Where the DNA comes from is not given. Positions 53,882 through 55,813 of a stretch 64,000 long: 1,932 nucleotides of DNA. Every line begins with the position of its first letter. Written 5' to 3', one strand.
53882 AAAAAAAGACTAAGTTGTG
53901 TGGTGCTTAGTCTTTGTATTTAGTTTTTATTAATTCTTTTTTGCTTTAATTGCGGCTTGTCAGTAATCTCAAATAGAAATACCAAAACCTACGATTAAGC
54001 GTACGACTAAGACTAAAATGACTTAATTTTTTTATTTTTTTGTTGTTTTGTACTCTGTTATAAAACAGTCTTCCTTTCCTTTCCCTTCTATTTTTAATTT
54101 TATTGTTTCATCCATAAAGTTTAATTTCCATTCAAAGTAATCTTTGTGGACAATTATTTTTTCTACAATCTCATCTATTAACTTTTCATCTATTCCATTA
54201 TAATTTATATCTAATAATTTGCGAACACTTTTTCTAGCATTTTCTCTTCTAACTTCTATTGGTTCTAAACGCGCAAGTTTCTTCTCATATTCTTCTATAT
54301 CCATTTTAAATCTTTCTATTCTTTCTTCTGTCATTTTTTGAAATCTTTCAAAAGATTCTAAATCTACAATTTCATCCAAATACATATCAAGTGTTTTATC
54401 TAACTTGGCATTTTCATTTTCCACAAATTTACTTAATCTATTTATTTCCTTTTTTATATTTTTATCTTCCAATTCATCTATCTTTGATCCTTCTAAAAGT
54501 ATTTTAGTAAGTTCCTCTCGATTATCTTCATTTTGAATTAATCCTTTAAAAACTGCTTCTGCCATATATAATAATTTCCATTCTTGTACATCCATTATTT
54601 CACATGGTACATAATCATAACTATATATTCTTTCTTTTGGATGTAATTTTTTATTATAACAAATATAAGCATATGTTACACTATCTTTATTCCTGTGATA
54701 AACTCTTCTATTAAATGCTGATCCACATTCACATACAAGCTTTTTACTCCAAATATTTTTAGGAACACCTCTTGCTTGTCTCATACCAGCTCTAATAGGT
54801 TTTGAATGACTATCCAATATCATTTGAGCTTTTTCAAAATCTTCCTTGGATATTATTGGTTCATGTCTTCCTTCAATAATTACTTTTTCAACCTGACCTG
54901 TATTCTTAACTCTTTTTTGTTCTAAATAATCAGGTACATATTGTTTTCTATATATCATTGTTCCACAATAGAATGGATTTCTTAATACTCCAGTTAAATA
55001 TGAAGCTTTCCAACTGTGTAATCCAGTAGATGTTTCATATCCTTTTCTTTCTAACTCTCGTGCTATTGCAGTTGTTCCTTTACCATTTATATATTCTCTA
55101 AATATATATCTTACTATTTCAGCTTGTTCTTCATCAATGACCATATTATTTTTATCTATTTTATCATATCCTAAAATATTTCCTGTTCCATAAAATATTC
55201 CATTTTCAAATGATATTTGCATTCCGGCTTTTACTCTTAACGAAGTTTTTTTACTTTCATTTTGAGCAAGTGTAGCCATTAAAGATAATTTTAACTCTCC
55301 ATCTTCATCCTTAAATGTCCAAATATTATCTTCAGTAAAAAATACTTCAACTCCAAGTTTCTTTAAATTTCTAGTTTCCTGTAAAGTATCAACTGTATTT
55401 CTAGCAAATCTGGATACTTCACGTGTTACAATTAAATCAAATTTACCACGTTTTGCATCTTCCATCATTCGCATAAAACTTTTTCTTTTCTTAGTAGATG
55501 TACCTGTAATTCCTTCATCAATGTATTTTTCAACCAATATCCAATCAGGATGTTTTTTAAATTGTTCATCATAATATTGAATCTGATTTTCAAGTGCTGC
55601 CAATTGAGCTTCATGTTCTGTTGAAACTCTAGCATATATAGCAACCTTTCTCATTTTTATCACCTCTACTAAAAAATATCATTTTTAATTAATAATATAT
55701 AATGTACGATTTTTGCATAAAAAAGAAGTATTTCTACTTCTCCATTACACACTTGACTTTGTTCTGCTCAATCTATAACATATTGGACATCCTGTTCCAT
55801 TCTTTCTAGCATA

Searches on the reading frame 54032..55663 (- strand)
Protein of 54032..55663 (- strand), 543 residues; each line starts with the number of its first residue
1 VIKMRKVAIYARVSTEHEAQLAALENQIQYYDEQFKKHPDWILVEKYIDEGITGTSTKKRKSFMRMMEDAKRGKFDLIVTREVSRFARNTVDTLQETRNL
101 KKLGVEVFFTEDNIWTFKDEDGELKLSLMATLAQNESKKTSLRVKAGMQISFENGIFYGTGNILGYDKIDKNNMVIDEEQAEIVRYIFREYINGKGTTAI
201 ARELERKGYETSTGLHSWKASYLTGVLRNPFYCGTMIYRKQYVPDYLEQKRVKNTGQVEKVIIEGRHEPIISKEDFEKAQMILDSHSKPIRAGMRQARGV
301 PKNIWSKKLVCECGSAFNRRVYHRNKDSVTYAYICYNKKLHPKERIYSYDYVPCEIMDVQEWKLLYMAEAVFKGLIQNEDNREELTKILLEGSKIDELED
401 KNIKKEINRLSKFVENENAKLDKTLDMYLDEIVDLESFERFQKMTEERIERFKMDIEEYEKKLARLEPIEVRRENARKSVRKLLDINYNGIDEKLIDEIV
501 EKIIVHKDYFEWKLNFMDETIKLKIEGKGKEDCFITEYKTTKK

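Call 10: search_protein_families(library=pfam, proteins=[window:54032-55663:-], max_evalue=0.01)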
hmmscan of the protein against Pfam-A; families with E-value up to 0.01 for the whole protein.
window:54032-55663:- (543 aa): 3 families
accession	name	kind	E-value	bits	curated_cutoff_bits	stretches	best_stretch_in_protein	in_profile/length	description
PF00239.26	Resolvase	-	5.1e-28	98.4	23.3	1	7-153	1-141/145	Resolvase, N terminal domain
PF07508.19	Recombinase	-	3.9e-27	94.9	21.1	1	178-284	1-100/102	Recombinase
PF17144.9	Ribosomal_L5e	-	0.00036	21.1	27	1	170-231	34-95/163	Ribosomal large subunit proteins 60S L5, and 50S L18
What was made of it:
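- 54032..55663 (-): Large serine recombinase ('rec'; 543 aa from the GTG start, 540 aa from the ATG), with the catalytic-Ser motif YARVST. Pfam Resolvase (5e-28) and Recombinase (4e-27) domains (call 10).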

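Call 12: find_encoding_contigs(protein=window:54032-55663:-, flank=10000, max_places=10)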
Protein window:54032-55663:- (543 aa): no gene with exactly this product is on record in the collection.

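Call 17: find_homologous_proteins(query=window:54032-55663:-, max_evalue=1e-20)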
Query window:54032-55663:- (543 aa): 7889 proteins with E <= 1e-20 among 8000 candidates; the best 120 are listed.
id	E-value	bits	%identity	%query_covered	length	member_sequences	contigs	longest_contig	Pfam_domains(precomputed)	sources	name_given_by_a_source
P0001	0.0e+0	1163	97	99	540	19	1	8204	PF07508.20,PF00239.27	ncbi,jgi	jgi:DNA invertase Pin-like site-specific DNA recombinase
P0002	0.0e+0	1016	82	98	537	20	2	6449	PF07508.20,PF00239.27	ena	-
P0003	1.1e-295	999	80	99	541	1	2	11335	PF07508.20,PF00239.27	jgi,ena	-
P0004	9.2e-289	976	81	99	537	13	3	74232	PF07508.20,PF00239.27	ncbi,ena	-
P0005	3.3e-253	859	72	98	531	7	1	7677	PF07508.20,PF00239.27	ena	-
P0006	1.2e-252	857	71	98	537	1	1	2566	PF07508.20,PF00239.27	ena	-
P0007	4.5e-252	855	70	98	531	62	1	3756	PF07508.20,PF00239.27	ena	-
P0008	4.4e-251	852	69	99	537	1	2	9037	PF07508.20,PF00239.27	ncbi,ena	-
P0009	2.5e-250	850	71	99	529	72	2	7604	PF07508.20,PF00239.27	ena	-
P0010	2.6e-250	850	70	98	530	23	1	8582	PF07508.20,PF00239.27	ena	-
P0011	1.1e-248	844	68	98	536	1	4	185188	PF07508.20,PF00239.27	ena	-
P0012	1.6e-245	834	67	99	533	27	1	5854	PF07508.20,PF00239.27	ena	-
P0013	4.9e-245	832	69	98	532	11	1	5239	PF07508.20,PF00239.27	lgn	-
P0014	6.5e-245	832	69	98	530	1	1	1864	PF07508.20,PF00239.27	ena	-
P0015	2.1e-244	830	68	99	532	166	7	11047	PF07508.20,PF00239.27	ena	-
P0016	6.6e-244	828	67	99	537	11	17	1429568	PF07508.20,PF00239.27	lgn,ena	-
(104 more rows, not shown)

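Call 18: find_encoding_contigs(protein=P0004, flank=10000, max_places=4)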
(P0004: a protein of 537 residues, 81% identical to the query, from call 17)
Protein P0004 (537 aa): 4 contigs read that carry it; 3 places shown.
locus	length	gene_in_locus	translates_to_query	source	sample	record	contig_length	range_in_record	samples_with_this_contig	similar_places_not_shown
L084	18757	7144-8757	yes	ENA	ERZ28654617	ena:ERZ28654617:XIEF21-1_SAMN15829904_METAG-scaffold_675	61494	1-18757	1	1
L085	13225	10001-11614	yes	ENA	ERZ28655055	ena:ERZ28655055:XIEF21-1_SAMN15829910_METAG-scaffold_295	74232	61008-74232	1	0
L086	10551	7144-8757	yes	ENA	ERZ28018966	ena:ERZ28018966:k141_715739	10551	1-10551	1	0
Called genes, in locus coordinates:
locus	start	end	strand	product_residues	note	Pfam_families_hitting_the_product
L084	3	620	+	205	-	?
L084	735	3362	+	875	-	PF01326:PPDK_N, PF00391:PEP-utilizers, PF02896:PEP-utilizers_C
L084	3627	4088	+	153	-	-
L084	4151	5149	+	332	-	PF08378:NERD, PF00570:HRDC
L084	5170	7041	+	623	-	PF01155:HypA (faint), PF14311:DUF4379, PF07453:NUMOD1 (weak)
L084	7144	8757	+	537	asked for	PF00239:Resolvase, PF07508:Recombinase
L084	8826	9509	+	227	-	PF18734:HEPN_AbiU2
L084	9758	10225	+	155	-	-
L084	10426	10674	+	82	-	PF13443:HTH_26 (faint), PF13744:HTH_37 (weak), PF01381:HTH_3, PF12844:HTH_19 (faint)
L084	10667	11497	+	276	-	PF02498:Bro-N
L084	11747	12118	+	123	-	PF12844:HTH_19 (weak), PF01381:HTH_3, PF07022:Phage_CI_repr, PF13443:HTH_26 (faint), PF13560:HTH_31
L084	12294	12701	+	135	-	PF04545:Sigma70_r4 (faint), PF08279:HTH_11 (faint), PF12844:HTH_19, PF13560:HTH_31 (weak), PF01381:HTH_3, PF07022:Phage_CI_repr, PF13443:HTH_26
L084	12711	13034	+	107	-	-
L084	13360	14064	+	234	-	-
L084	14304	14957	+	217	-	PF02517:Rce1-like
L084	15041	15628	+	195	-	-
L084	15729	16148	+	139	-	-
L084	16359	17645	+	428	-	-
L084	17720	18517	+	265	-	-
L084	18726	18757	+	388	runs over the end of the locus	PF03442:CBM_X2 (faint)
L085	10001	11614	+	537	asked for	PF00239:Resolvase, PF07508:Recombinase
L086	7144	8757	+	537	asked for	PF00239:Resolvase, PF07508:Recombinase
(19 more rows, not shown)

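Call 19: find_encoding_contigs(protein=P0003, flank=10000, max_places=4)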
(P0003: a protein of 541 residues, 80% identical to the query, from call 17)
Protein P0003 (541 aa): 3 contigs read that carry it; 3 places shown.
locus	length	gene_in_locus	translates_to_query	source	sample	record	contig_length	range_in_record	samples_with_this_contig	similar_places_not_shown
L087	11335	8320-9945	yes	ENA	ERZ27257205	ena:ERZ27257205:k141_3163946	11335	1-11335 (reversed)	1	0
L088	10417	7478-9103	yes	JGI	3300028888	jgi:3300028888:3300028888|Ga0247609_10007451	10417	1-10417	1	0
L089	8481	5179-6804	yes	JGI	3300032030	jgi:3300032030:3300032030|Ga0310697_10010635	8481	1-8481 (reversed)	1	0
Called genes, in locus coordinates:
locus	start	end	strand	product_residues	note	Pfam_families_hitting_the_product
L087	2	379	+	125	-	?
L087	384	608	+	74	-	-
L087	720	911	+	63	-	-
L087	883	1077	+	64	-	-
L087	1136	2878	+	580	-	PF00239:Resolvase, PF07508:Recombinase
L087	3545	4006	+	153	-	PF01381:HTH_3 (faint)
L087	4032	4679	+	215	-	-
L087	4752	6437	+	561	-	PF00929:RNase_T (weak), PF01155:HypA (faint), PF14311:DUF4379 (weak), PF05265:DUF723 (weak)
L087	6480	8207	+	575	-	PF14311:DUF4379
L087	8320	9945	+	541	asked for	PF00239:Resolvase, PF07508:Recombinase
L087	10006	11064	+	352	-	-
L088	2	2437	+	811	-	?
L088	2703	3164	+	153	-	PF01381:HTH_3 (faint)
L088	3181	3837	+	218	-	-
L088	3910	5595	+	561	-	PF00929:RNase_T (weak), PF01155:HypA (faint), PF14311:DUF4379 (weak), PF05265:DUF723 (weak)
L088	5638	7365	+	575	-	PF14311:DUF4379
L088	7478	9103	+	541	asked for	PF00239:Resolvase, PF07508:Recombinase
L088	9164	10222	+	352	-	-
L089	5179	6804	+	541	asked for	PF00239:Resolvase, PF07508:Recombinase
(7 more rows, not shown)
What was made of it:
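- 54032..55663 (-): Homologs at 80-81% identity lie in elements directly downstream of ppdK (calls 17-19).
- On Large-serine-recombinase integrative element: Homologs at 80-81% also lie after ppdK (calls 18, 19).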

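Call 20: find_encoding_contigs(protein=P0011, flank=10000, max_places=4)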
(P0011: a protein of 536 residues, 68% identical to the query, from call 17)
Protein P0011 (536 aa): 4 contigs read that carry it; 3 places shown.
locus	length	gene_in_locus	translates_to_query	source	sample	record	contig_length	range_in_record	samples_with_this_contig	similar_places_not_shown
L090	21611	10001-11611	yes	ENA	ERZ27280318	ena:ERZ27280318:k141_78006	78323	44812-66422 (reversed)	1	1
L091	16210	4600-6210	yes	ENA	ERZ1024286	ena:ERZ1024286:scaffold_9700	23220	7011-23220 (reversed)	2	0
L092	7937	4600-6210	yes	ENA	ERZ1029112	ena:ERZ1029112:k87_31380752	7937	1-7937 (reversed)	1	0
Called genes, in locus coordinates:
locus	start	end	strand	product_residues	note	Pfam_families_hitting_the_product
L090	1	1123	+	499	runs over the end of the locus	PF02384:N6_Mtase, PF05175:MTS (faint), PF07669:Eco57I, PF22837:M_Eco57I_C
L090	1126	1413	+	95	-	-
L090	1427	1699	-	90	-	PF12844:HTH_19 (weak), PF01381:HTH_3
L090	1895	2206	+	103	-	-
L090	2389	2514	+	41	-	-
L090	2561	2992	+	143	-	-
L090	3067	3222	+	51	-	-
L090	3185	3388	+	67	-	-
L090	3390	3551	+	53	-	-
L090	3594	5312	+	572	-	PF00239:Resolvase, PF07508:Recombinase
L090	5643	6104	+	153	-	-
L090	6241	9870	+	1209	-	PF23653:DUF7149, PF25120:DUF7814, PF20473:MmeI_Mtase (faint), PF07669:Eco57I, PF12950:TaqI_C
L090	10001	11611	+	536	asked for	PF00239:Resolvase, PF07508:Recombinase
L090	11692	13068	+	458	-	-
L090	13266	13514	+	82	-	PF13744:HTH_37 (weak), PF01381:HTH_3, PF13443:HTH_26 (weak)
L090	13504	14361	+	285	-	PF02498:Bro-N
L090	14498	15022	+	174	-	PF06210:DUF1003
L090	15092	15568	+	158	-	PF01230:HIT (weak)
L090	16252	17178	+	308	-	-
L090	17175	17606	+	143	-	-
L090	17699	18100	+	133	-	-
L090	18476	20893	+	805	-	PF00133:tRNA-synt_1, PF01406:tRNA-synt_1e (faint), PF09334:tRNA-synt_1g, PF13603:tRNA-synt_1_2 (weak), PF08264:Anticodon_1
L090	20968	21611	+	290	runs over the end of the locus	-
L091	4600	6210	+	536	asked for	PF00239:Resolvase, PF07508:Recombinase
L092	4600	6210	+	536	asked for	PF00239:Resolvase, PF07508:Recombinase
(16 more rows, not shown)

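Call 32: find_related_loci(query=window:54032-55663:-, collection=viral_contigs, flank=10000)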
Query window:54032-55663:- (543 aa) in viral_contigs; peptide patterns used: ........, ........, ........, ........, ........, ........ (x = any residue, [..] = any of these).
4 stretches matched a pattern, but none encodes a relative of the query by tblastn (E <= 1e-3).

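Call 33: find_encoding_contigs(protein=P0001, flank=10000, max_places=6)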
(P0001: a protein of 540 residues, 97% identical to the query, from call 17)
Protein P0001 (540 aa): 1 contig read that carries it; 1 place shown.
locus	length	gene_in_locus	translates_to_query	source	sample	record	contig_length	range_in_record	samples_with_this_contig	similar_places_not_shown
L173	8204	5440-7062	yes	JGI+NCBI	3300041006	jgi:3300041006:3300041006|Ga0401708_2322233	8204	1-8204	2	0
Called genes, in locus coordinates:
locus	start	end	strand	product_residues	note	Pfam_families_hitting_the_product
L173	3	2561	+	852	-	?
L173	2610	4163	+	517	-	-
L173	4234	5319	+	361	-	PF14175:YaaC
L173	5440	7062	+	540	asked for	PF00239:Resolvase, PF07508:Recombinase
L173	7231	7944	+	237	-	PF01177:Asp_Glu_race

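Call 34: find_encoding_contigs(protein=P0002, flank=10000, max_places=6)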
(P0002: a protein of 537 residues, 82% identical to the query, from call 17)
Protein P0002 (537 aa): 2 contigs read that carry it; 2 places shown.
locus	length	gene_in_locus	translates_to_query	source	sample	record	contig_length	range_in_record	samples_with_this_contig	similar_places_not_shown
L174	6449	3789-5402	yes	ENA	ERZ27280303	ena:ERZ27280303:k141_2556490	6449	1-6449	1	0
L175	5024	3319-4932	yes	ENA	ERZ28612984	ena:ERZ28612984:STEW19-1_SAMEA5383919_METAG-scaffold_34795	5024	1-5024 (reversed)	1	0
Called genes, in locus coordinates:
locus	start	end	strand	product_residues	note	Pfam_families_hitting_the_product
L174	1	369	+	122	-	?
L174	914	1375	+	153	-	PF01381:HTH_3 (faint), PF12844:HTH_19 (weak)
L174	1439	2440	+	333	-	PF08378:NERD, PF00570:HRDC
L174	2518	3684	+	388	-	PF14311:DUF4379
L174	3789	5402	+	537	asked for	PF00239:Resolvase, PF07508:Recombinase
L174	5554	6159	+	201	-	PF12844:HTH_19, PF13560:HTH_31 (weak), PF01381:HTH_3, PF13443:HTH_26 (weak)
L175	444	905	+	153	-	PF01381:HTH_3 (faint), PF12844:HTH_19 (weak)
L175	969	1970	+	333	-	PF08378:NERD, PF00570:HRDC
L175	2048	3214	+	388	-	PF14311:DUF4379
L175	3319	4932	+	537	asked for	PF00239:Resolvase, PF07508:Recombinase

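Call 36: find_encoding_contigs(protein=P0016, flank=10000, max_places=10)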
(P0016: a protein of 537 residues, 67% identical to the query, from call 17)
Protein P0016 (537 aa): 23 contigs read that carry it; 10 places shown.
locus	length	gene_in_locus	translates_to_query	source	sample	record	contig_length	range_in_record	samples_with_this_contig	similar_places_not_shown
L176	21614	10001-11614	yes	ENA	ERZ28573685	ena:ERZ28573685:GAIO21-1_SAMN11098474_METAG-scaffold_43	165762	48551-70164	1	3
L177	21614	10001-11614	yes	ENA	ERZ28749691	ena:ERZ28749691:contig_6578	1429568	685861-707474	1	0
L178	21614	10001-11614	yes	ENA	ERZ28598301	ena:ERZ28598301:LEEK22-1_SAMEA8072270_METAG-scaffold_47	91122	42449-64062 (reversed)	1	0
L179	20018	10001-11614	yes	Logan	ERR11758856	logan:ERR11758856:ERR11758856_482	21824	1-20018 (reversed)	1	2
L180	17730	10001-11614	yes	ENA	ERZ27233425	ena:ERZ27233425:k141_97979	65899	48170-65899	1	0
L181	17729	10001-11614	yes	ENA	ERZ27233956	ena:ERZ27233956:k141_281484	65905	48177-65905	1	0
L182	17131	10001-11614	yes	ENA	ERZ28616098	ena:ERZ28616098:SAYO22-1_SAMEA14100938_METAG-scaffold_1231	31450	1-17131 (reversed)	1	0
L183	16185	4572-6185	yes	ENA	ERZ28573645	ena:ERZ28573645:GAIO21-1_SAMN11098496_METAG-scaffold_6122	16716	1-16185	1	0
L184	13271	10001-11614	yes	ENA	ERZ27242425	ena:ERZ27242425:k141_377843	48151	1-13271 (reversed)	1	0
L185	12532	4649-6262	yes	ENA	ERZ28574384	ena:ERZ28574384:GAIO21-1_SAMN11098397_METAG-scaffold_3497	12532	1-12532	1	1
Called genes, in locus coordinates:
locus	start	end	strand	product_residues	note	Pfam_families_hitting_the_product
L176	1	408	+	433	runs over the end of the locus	PF12698:ABC2_membrane_3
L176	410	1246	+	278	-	-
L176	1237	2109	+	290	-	PF02899:Phage_int_SAM_1, PF13495:Phage_int_SAM_4 (weak), PF00589:Phage_integrase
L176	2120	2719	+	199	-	PF00265:TK, PF13401:AAA_22 (weak)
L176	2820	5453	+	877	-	PF01326:PPDK_N, PF00391:PEP-utilizers, PF02896:PEP-utilizers_C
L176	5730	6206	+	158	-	-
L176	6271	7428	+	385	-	-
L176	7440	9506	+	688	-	PF01555:N6_N4_Mtase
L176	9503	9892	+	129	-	PF04266:ASCH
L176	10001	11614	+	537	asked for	PF00239:Resolvase, PF07508:Recombinase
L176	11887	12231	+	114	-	PF12844:HTH_19 (weak), PF01381:HTH_3 (weak)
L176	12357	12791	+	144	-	PF22381:Staph_reg_Sar_Rot, PF01047:MarR (weak), PF12802:MarR_2 (weak)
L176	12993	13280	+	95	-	PF00166:Cpn10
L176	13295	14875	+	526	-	PF00118:Cpn60_TCP1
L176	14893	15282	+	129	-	PF00011:HSP20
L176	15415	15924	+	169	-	PF09997:DUF2238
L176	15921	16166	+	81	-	PF00313:CSD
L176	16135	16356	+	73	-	PF13192:Thioredoxin_3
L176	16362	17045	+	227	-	PF04298:Zn_peptidase_2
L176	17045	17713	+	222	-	PF04607:RelA_SpoT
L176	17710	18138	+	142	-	PF13189:Cytidylate_kin2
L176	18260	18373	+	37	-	PF12464:Mac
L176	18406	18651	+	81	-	-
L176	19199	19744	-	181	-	-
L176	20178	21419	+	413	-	PF00579:tRNA-synt_1b, PF22421:SYY_C-terminal, PF01479:S4 (weak)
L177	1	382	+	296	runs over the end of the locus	PF02899:Phage_int_SAM_1, PF13102:Phage_int_SAM_5 (weak), PF13495:Phage_int_SAM_4 (weak), PF00589:Phage_integrase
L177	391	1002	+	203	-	PF00265:TK, PF13604:AAA_30 (weak)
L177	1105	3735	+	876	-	PF01326:PPDK_N, PF00391:PEP-utilizers, PF02896:PEP-utilizers_C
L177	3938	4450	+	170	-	PF12844:HTH_19, PF13560:HTH_31 (weak), PF01381:HTH_3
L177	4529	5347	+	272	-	-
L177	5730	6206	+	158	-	-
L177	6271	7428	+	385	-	-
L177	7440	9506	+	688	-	PF01555:N6_N4_Mtase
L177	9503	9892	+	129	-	PF04266:ASCH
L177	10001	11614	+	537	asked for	PF00239:Resolvase, PF07508:Recombinase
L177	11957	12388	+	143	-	-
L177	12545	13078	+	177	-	-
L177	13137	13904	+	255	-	PF02568:ThiI (weak), PF06508:QueC (faint), PF24167:DUF7411 (weak)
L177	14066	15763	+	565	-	PF02366:PMT, PF13231:PMT_2, PF16192:PMT_4TMC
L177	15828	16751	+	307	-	PF00294:PfkB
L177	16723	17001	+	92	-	PF01713:Smr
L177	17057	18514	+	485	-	-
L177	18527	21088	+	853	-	-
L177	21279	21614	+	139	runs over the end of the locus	-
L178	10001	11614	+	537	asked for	PF00239:Resolvase, PF07508:Recombinase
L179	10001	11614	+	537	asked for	PF00239:Resolvase, PF07508:Recombinase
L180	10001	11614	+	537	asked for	PF00239:Resolvase, PF07508:Recombinase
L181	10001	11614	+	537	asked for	PF00239:Resolvase, PF07508:Recombinase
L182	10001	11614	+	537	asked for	PF00239:Resolvase, PF07508:Recombinase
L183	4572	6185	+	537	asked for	PF00239:Resolvase, PF07508:Recombinase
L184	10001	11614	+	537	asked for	PF00239:Resolvase, PF07508:Recombinase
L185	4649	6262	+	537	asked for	PF00239:Resolvase, PF07508:Recombinase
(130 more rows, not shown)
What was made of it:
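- The recombinase homolog P0016 (67% identical) lies in one identical 6-kb element directly after ppdK in five or six different genomic contexts (call 36).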

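Call 65: search_protein_families(library=padloc, proteins=[L084:4151-5149:+, L084:8826-9509:+, L090:6241-9870:+, L176:6271-7428:+, L176:7440-9506:+, L173:2610-4163:+, L173:4234-5319:+, L090:11692-13068:+, L088:9164-10222:+], max_evalue=0.001)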
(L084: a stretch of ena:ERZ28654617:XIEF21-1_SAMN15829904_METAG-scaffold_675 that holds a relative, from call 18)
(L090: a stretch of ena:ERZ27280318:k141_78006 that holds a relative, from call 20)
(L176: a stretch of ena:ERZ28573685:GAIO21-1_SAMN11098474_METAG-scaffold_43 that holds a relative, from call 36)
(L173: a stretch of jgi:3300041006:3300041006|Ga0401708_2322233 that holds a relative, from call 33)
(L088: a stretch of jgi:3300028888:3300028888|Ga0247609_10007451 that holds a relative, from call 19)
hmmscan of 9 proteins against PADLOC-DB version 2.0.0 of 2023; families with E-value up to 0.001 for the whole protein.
L084:4151-5149:+ (332 aa): 1 family
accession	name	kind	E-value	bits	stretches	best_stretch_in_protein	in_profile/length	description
PDLC02861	DpdF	-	4.5e-07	26.6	1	252-330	524-603/611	DpdF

L084:8826-9509:+ (227 aa): 0 families

L090:6241-9870:+ (1209 aa): 37 families (the best 25 are shown)
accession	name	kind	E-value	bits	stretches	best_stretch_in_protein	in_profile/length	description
PDLC03612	REase_MTase_IIG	-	2.5e-213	709.6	2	17-731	15-703/1247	Type IIG restriction enzyme-methyltransferase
PDLC03596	REase_MTase_IIG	-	9.7e-73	243.7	1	610-1200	577-1143/1148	Type IIG restriction enzyme-methyltransferase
PDLC03601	REase_MTase_IIG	-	4e-47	158.7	1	615-1200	499-1106/1110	Type IIG restriction enzyme-methyltransferase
PDLC03604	REase_MTase_IIG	-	2.9e-38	129.5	1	531-1196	385-1001/1011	Type IIG restriction enzyme-methyltransferase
PDLC03609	REase_MTase_IIG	-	4.1e-35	118.9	1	753-1169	535-958/1066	Type IIG restriction enzyme-methyltransferase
PDLC03226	MTase_II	-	1.9e-34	117.2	2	921-1191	302-574/579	Type II methyltransferase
PDLC02529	PglX|PglXI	-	3.7e-27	92.5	2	921-1129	526-737/1189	PglX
PDLC03313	MTase_II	-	6e-27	92.4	1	779-1201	144-561/563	Type II methyltransferase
PDLC02643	DrmMI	-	1.3e-25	87.5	2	701-1120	789-1185/1347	DrmMI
PDLC02521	PglX|PglXI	-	5.7e-24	82.1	1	618-917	345-621/1174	PglX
PDLC03335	MTase_II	-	3.3e-20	70.3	1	779-1146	195-575/607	Type II methyltransferase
PDLC03600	REase_MTase_IIG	-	2.6e-19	66.7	1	619-1201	339-904/1205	Type IIG restriction enzyme-methyltransferase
PDLC03629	REase_MTase_IIG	-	8.7e-17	58.2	1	722-1160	523-983/1182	Type IIG restriction enzyme-methyltransferase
PDLC02638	DrmMI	-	9.3e-17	58.4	2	531-647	595-696/935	DrmMI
PDLC02524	PglX|PglXI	-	3.4e-15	53.5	1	618-896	162-411/722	PglX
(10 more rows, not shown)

L176:6271-7428:+ (385 aa): 0 families

L176:7440-9506:+ (688 aa): 31 families (the best 25 are shown)
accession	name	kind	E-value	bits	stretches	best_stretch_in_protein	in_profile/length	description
PDLC03236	MTase_II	-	4.1e-81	271.6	1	261-673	449-899/912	Type II methyltransferase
PDLC03387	MTase_II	-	6.7e-27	92.4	1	435-677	8-279/289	Type II methyltransferase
PDLC03353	MTase_II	-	9.8e-27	92.1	1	437-680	8-257/260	Type II methyltransferase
PDLC03350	MTase_II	-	7.9e-20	69.5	1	408-685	28-310/312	Type II methyltransferase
PDLC03371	MTase_II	-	6.9e-19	66.4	1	537-675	107-254/260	Type II methyltransferase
PDLC03303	MTase_II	-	5.4e-16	56.2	1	449-682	14-236/668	Type II methyltransferase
PDLC03363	MTase_II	-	2.7e-12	44.7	1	612-672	56-117/294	Type II methyltransferase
PDLC03260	MTase_II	-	4.4e-12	43.6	1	549-679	179-313/349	Type II methyltransferase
PDLC03299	MTase_II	-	9.1e-12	43.1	1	604-684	187-270/296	Type II methyltransferase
PDLC03714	oMTase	-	4e-11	40.8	1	610-674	193-258/279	orphan methyltransferase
PDLC03259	MTase_II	-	5.1e-11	40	1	458-677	22-259/423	Type II methyltransferase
PDLC03320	MTase_II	-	7e-11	39.8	1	603-677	203-278/289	Type II methyltransferase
PDLC03241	MTase_II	-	2.1e-09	34.8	1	550-678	307-440/447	Type II methyltransferase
PDLC03224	MTase_II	-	5.5e-09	33.4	1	604-679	64-143/481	Type II methyltransferase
PDLC03283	MTase_II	-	5.6e-08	30.4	1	608-680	205-278/352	Type II methyltransferase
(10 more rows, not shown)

L173:2610-4163:+ (517 aa): 0 families

L173:4234-5319:+ (361 aa): 0 families

L090:11692-13068:+ (458 aa): 1 family
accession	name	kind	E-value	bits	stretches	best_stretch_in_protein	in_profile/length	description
PDLC04108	PD-T7-3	-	7.6e-21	72.8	1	8-451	11-428/432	-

L088:9164-10222:+ (352 aa): 0 families
